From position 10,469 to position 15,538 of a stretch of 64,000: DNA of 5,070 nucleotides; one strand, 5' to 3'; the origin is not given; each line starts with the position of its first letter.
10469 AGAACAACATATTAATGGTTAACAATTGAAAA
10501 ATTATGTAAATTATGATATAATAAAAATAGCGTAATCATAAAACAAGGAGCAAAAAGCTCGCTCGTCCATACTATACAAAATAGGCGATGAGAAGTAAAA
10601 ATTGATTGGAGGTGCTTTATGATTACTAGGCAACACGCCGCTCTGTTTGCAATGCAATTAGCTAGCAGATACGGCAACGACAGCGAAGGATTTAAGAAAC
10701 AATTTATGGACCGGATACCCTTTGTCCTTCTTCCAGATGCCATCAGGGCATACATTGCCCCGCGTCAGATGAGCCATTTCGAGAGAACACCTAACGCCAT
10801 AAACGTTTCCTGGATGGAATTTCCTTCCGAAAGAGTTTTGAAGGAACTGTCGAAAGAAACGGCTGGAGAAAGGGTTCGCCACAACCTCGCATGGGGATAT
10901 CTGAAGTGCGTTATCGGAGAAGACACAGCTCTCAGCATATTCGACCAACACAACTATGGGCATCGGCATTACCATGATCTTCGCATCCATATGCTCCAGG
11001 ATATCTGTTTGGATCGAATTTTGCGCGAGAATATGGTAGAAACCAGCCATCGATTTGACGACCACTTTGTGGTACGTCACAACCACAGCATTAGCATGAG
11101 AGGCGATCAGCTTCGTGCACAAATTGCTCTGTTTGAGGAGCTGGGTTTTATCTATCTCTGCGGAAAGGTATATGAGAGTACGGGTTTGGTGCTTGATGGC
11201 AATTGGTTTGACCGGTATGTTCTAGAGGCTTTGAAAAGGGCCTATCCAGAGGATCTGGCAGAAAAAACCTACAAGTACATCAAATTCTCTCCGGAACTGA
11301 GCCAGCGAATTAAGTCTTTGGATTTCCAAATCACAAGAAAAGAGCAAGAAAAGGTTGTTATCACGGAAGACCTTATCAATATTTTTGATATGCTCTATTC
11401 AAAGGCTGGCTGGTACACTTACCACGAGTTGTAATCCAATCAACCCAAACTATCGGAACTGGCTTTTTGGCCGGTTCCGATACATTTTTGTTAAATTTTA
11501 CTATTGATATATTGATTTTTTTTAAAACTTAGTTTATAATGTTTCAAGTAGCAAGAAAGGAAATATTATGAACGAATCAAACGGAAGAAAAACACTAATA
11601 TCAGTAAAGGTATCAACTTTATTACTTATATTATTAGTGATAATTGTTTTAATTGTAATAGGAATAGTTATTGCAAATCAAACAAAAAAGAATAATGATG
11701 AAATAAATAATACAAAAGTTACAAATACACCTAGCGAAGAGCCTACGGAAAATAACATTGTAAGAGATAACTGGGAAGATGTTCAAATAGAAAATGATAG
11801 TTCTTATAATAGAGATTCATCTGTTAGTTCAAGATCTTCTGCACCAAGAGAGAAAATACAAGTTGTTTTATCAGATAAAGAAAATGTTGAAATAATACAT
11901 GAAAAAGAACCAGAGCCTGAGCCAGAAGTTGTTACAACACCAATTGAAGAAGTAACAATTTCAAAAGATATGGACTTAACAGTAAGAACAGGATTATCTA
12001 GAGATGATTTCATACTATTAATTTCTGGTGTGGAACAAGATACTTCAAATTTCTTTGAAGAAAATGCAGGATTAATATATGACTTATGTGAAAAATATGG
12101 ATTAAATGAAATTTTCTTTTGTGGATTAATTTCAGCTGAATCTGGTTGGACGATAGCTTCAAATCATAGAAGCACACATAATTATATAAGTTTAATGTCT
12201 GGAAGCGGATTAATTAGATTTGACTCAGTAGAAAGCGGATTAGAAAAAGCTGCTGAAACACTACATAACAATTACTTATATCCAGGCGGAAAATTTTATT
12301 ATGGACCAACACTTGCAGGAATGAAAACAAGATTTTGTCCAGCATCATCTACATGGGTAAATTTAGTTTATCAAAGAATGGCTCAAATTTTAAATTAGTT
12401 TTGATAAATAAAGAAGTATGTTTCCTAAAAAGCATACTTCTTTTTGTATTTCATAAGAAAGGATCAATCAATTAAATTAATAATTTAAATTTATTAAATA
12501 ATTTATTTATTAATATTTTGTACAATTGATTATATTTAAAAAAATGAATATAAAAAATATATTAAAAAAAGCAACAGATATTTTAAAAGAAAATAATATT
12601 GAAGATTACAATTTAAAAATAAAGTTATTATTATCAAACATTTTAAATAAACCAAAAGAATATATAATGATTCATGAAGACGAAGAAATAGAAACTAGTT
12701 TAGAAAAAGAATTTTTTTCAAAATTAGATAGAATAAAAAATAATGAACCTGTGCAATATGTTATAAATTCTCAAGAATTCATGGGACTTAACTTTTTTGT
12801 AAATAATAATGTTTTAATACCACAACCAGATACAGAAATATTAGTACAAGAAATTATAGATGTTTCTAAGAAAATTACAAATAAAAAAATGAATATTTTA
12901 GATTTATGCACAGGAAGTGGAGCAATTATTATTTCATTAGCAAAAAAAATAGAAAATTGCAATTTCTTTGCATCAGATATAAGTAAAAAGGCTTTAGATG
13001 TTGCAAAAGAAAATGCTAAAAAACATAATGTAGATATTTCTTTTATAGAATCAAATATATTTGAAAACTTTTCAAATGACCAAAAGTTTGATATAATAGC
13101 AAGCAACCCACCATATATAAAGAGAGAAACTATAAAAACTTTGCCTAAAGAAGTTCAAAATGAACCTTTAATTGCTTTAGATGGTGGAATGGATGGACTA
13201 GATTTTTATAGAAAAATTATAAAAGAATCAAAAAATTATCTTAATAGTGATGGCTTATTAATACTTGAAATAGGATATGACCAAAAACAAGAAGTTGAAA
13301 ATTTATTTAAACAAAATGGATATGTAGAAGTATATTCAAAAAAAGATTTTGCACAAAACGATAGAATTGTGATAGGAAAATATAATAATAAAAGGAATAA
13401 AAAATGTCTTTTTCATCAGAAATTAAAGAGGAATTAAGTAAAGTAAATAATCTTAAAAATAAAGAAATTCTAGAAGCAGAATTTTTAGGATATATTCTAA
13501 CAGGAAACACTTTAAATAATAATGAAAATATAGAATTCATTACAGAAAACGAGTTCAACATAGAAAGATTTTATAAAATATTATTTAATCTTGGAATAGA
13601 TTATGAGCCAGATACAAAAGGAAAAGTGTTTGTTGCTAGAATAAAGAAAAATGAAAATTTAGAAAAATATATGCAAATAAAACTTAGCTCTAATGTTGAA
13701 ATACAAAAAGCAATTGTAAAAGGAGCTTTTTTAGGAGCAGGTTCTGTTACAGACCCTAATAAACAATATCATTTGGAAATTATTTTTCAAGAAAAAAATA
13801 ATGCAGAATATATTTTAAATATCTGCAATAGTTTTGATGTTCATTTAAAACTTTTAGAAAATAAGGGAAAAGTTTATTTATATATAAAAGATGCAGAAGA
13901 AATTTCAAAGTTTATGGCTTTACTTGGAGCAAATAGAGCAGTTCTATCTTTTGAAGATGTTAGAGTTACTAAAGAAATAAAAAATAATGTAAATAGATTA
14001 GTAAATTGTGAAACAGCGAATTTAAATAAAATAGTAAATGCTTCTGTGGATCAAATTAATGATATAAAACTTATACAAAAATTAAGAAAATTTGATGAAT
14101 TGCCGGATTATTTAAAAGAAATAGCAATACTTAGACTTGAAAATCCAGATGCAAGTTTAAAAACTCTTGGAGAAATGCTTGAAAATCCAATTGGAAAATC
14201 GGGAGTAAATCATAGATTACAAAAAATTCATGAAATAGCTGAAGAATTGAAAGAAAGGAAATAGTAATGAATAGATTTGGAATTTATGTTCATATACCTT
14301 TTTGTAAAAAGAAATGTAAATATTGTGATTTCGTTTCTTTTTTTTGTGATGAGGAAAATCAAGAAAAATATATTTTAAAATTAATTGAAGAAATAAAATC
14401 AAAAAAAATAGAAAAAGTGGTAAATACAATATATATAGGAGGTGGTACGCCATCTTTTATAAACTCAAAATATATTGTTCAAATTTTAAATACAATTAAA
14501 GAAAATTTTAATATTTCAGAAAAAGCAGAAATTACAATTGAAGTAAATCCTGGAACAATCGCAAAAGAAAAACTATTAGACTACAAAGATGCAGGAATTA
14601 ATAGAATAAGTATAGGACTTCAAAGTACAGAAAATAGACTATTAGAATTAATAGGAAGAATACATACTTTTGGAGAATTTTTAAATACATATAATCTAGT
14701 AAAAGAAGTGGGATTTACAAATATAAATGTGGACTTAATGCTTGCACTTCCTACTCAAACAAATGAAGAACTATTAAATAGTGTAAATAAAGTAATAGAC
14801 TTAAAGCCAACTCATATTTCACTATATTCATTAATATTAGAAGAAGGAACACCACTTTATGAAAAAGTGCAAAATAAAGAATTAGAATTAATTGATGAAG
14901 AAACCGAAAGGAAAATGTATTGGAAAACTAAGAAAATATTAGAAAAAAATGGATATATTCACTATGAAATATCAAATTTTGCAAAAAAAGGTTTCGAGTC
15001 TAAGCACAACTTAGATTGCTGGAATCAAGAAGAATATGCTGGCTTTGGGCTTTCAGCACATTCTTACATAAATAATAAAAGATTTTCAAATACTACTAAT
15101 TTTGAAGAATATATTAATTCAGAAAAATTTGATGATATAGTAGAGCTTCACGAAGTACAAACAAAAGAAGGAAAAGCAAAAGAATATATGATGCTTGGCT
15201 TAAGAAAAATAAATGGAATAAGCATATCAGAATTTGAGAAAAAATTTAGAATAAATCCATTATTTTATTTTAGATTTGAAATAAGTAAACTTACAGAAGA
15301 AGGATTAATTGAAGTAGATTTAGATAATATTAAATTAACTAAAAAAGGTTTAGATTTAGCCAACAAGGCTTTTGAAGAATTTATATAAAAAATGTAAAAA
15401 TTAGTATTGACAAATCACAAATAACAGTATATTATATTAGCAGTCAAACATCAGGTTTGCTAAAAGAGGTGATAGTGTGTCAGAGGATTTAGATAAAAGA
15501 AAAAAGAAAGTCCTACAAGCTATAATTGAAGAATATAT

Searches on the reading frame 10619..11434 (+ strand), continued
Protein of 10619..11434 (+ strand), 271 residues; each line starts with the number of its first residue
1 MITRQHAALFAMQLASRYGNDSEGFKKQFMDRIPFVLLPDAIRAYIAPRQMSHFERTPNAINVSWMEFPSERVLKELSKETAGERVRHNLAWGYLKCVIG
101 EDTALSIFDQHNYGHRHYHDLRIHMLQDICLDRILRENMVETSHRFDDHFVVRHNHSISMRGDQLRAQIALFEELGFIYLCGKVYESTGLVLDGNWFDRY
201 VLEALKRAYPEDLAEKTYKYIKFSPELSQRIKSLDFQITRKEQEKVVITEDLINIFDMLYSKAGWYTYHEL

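Call 86: search_protein_families(library=pfam, proteins=[P0114, P0115, P0159, P0175, P0137, P0119, P0104, P0168, P0097, P0109], max_evalue=0.001)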
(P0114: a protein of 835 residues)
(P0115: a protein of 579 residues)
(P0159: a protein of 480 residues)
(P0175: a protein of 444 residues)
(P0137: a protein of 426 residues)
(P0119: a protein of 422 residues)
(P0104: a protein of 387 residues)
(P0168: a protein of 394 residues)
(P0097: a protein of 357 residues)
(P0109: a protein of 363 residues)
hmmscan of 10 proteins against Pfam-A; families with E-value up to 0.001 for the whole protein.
P0114 (835 aa): 0 families

P0115 (579 aa): 0 families

P0159 (480 aa): 0 families

P0175 (444 aa): 0 families

P0137 (426 aa): 1 family
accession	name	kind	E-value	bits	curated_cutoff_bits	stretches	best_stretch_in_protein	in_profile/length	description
PF01025.24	GrpE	-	2.1e-10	41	25.8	1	263-420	12-164/165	GrpE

P0119 (422 aa): 0 families

P0104 (387 aa): 0 families

P0168 (394 aa): 0 families

P0097 (357 aa): 0 families

P0109 (363 aa): 0 families

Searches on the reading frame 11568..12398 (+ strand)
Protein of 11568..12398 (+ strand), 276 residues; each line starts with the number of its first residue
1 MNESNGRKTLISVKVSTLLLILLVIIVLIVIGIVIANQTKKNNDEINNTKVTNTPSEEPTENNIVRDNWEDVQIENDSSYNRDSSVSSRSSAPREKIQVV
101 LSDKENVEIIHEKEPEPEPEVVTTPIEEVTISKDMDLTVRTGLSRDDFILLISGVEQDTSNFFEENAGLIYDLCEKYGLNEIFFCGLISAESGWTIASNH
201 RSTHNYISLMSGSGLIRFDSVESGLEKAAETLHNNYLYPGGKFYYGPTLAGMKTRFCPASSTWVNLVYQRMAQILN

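Call 11: search_protein_families(library=pfam, proteins=[window:11568-12398:+])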
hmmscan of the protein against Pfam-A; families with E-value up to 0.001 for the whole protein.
window:11568-12398:+ (276 aa): 0 families

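Call 12: search_protein_families(library=ncbifam, proteins=[window:11568-12398:+])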
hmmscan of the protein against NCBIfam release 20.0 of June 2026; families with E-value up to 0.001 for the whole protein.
window:11568-12398:+ (276 aa): 2 families
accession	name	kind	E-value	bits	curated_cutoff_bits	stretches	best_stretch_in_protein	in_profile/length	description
NF042931.1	SAG1386_EF1546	equivalog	9.7e-07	29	80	1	5-99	20-113/158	SAG1386/EF1546 family surface-associated protein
NF052335.1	PdgHdaseHSB129560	equivalog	4.3e-06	26.3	500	1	170-271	70-177/330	peptidoglycan hydrolase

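Call 36: search_protein_families(library=phrogs, proteins=[window:11568-12398:+], max_evalue=0.01)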
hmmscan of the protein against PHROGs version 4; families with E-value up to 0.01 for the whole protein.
window:11568-12398:+ (276 aa): 2 families
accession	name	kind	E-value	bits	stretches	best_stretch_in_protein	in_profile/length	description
phrog_25820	-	lysis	0.0001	22.8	1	20-242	9-222/265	endolysin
phrog_14275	-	unknown function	0.0015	19.3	1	17-79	35-104/178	-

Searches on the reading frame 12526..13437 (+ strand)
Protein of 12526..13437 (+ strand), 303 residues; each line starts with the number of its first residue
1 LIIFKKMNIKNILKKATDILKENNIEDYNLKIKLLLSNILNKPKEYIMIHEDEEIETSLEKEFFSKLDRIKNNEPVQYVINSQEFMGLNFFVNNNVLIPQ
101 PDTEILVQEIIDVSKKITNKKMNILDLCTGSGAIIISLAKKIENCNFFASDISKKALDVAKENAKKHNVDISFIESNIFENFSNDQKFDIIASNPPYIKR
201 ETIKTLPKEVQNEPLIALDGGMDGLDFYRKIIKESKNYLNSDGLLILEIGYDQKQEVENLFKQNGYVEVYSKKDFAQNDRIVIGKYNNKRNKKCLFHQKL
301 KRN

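Call 11: search_protein_families(library=pfam, proteins=[window:12526-13437:+])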
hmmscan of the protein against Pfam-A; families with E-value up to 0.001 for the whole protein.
window:12526-13437:+ (303 aa): 18 families
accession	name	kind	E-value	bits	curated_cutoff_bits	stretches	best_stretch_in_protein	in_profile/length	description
PF05175.20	MTS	-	3.2e-17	63.1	23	1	116-202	30-113/170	Methyltransferase small domain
PF13847.12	Methyltransf_31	-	1.7e-16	60.6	27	1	119-264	2-129/145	Methyltransferase domain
PF17827.6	PrmC_N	-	4.8e-14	53.1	23.4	1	12-80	2-70/71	PrmC N-terminal domain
PF13649.12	Methyltransf_25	-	9.7e-13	49.1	27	1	124-206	1-85/97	Methyltransferase domain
PF03602.21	Cons_hypoth95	-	4.6e-08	33.4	24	1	120-217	41-143/182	Conserved hypothetical protein 95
PF02384.22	N6_Mtase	-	1.1e-07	31.9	20.4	1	108-200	32-138/311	N-6 DNA Methylase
PF06325.19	PrmA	-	2e-07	31.3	22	1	116-194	157-233/296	Ribosomal protein L11 methyltransferase (PrmA)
PF01209.24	Ubie_methyltran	-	6.4e-07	29.4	20.1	1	119-191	46-120/233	ubiE/COQ5 methyltransferase family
PF08241.18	Methyltransf_11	-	6.8e-07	30.3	21.2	1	125-194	1-67/95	Methyltransferase domain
PF01170.24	UPF0020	-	7.3e-07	29.5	22.3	1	143-201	75-135/197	RMKL-like, methyltransferase domain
PF08242.18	Methyltransf_12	-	4.5e-06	27.7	30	1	125-193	1-71/98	Methyltransferase domain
PF07669.17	Eco57I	-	2.1e-05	25.1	25.3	1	151-246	33-131/171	Eco57I restriction-modification methylase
PF13489.12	Methyltransf_23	-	4.7e-05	23.6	27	1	113-266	16-134/164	Methyltransferase domain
PF12847.13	Methyltransf_18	-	5.4e-05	23.7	27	1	116-191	10-86/151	Methyltransferase domain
PF05958.17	tRNA_U5-meth_tr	-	8.9e-05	22.1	23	1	95-170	176-249/357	tRNA (Uracil-5-)-methyltransferase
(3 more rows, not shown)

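Call 12: search_protein_families(library=ncbifam, proteins=[window:12526-13437:+])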
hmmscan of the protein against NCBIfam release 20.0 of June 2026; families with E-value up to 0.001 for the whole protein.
window:12526-13437:+ (303 aa): 35 families (the best 25 are shown)
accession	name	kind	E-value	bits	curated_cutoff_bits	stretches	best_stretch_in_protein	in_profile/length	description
TIGR03534.1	RF_mod_PrmC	equivalog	3.4e-87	292.1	199.1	1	32-282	2-252/253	peptide chain release factor N(5)-glutamine methyltransferase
TIGR00536.1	hemK_fam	subfamily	9.8e-81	270.9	115.5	1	7-288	1-284/286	HemK family protein methyltransferase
NF002421.0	PRK01544.1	equivalog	2e-55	188.5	567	1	7-282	3-302/524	bifunctional peptide chain release factor N(5)-glutamine methyltransferase PrmC/tRNA (guanosine(46)-N7)-methyltransferase TrmB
TIGR03533.1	L3_gln_methyl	equivalog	1.4e-54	185.4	229.7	1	33-261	34-262/284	50S ribosomal protein L3 N(5)-glutamine methyltransferase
TIGR03704.1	PrmC_rel_meth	equivalog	5.5e-37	127.6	248.8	1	66-274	33-241/251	putative protein N(5)-glutamine methyltransferase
NF011529.0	PRK14968.1-3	equivalog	7.1e-29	100.7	162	1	84-283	4-191/198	putative methyltransferase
NF011530.0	PRK14968.1-4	equivalog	6e-21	74.7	243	1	93-283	16-193/202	putative methyltransferase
TIGR00537.1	hemK_rel_arch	hypoth_equivalog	2.1e-19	69.9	87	1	119-275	18-168/179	HemK2/MTQ2 family protein methyltransferase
NF011527.0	PRK14968.1-1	equivalog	7.4e-12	45.4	242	1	92-267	10-170/192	putative methyltransferase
NF001244.0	PRK00216.1-5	equivalog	3.6e-11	42.8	216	1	114-192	44-123/236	bifunctional demethylmenaquinone methyltransferase/2-methoxy-6-polyprenyl-1,4-benzoquinol methylase UbiE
NF007023.0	PRK09489.1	equivalog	6.4e-11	42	295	1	119-198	195-272/342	16S rRNA (guanine(1207)-N(2))-methyltransferase RsmC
TIGR01934.1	MenG_MenH_UbiE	subfamily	4.1e-10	39.3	158.35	1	117-192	36-111/223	ubiquinone/menaquinone biosynthesis methyltransferase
TIGR01983.1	UbiG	equivalog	4e-09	36.1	102.95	1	118-192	47-121/228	bifunctional 2-polyprenyl-6-hydroxyphenol methylase/3-demethylubiquinol 3-O-methyltransferase UbiG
NF047853.1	tRm6a37MtseTrmN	equivalog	7.9e-09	35.6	350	1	120-267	43-186/244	tRNA(1)(Val) (adenine(37)-N(6))-methyltransferase TrmN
TIGR02072.1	BioC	equivalog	1.1e-08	35.2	184.95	1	118-194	32-104/244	malonyl-ACP O-methyltransferase BioC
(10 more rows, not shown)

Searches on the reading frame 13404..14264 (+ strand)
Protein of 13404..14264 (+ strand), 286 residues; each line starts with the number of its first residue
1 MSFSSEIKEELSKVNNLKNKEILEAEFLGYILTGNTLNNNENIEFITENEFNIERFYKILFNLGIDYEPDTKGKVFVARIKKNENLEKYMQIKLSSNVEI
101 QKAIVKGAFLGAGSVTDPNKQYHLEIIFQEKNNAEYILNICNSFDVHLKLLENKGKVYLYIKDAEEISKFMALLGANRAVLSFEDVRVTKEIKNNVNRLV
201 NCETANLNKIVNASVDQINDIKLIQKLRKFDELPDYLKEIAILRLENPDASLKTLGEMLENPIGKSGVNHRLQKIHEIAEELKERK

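Call 11: search_protein_families(library=pfam, proteins=[window:13404-14264:+])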
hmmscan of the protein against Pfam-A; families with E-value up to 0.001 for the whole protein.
window:13404-14264:+ (286 aa): 2 families
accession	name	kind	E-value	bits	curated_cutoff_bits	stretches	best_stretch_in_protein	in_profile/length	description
PF02650.20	HTH_WhiA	-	2.8e-35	121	27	1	196-279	1-84/84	WhiA C-terminal HTH domain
PF14527.11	LAGLIDADG_WhiA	-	1e-28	99.7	23.2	1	102-193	2-93/93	WhiA LAGLIDADG-like domain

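Call 12: search_protein_families(library=ncbifam, proteins=[window:13404-14264:+])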
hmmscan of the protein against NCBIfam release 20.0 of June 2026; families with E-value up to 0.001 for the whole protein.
window:13404-14264:+ (286 aa): 1 family
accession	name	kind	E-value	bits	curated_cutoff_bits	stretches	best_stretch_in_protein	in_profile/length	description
TIGR00647.1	DNA_bind_WhiA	equivalog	2.1e-64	217.7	44.1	1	86-280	107-304/304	DNA-binding protein WhiA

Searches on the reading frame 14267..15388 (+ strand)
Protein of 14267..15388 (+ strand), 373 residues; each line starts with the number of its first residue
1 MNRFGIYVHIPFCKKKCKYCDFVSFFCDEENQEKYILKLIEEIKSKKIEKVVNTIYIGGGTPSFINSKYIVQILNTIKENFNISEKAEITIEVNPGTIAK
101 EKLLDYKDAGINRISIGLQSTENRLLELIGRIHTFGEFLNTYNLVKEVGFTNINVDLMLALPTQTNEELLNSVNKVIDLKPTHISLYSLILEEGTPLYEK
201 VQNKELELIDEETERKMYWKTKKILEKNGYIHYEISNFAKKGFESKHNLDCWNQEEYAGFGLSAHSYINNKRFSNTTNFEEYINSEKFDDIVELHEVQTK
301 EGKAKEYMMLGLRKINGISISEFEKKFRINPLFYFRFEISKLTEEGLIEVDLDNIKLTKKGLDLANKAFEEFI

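Call 11: search_protein_families(library=pfam, proteins=[window:14267-15388:+])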
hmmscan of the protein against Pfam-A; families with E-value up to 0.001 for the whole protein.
window:14267-15388:+ (373 aa): 3 families
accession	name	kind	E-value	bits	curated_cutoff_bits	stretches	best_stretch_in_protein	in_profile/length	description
PF04055.27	Radical_SAM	-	1.4e-28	100.6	29.5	1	7-174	1-164/166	Radical SAM superfamily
PF06969.22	HemN_C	-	3e-10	40.4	24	1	299-363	2-66/67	HemN C-terminal domain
PF13353.11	Fer4_12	-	2.4e-05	25.1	22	0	10-83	12-83/137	4Fe-4S single cluster domain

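Call 12: search_protein_families(library=ncbifam, proteins=[window:14267-15388:+])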
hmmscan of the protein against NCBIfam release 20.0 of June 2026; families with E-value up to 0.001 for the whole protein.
window:14267-15388:+ (373 aa): 36 families (the best 25 are shown)
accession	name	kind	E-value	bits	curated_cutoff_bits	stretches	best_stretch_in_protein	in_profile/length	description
TIGR00539.1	hemN_rel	equivalog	3.6e-92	309.3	205.4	1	6-327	3-324/361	radical SAM family heme chaperone HemW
NF005133.0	PRK06582.1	equivalog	7.1e-69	232.7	597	1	2-366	10-382/390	coproporphyrinogen III oxidase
NF006067.1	PRK08208.1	equivalog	1.8e-58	198.5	380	1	4-367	36-409/427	STM4012 family radical SAM protein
NF004567.0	PRK05904.1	equivalog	1.8e-55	188.6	355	1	6-340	9-327/353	coproporphyrinogen III oxidase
TIGR04107.1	rSAM_HutW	equivalog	8.2e-54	183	400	1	6-361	42-403/419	heme anaerobic degradation radical SAM methyltransferase ChuW/HutW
TIGR03994.1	rSAM_HemZ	equivalog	1.2e-52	179.4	321.4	1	3-233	84-318/401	coproporphyrinogen dehydrogenase HemZ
TIGR00538.1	hemN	equivalog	6.5e-48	163.7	324.95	1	5-362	51-428/454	oxygen-independent coproporphyrinogen III oxidase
NF006385.0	PRK08629.1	equivalog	4e-43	147.8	355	1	6-365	55-406/439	coproporphyrinogen III oxidase family protein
NF006064.0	PRK08207.2-2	equivalog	1.5e-41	142.9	504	1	3-266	144-424/465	coproporphyrinogen III oxidase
NF006060.0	PRK08207.1-3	equivalog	2.2e-40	138.9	653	1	3-227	149-383/477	coproporphyrinogen III oxidase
NF006061.0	PRK08207.1-4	equivalog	3.3e-35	121.8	702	1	4-234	174-411/501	coproporphyrinogen III oxidase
NF006062.0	PRK08207.1-5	equivalog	4.9e-33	114.7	1007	1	2-233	147-388/476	coproporphyrinogen III oxidase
TIGR04419.1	no_iron_rSAM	equivalog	5.6e-31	108.4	300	1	50-270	40-259/378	HemN-related non-iron pseudo-SAM protein PsgB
NF006065.0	PRK08207.2-4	equivalog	6.9e-31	107.7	922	1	6-235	171-410/484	coproporphyrinogen III oxidase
NF006066.0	PRK08207.2-5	equivalog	5.6e-30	104.4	1117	1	5-285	192-489/518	coproporphyrinogen III oxidase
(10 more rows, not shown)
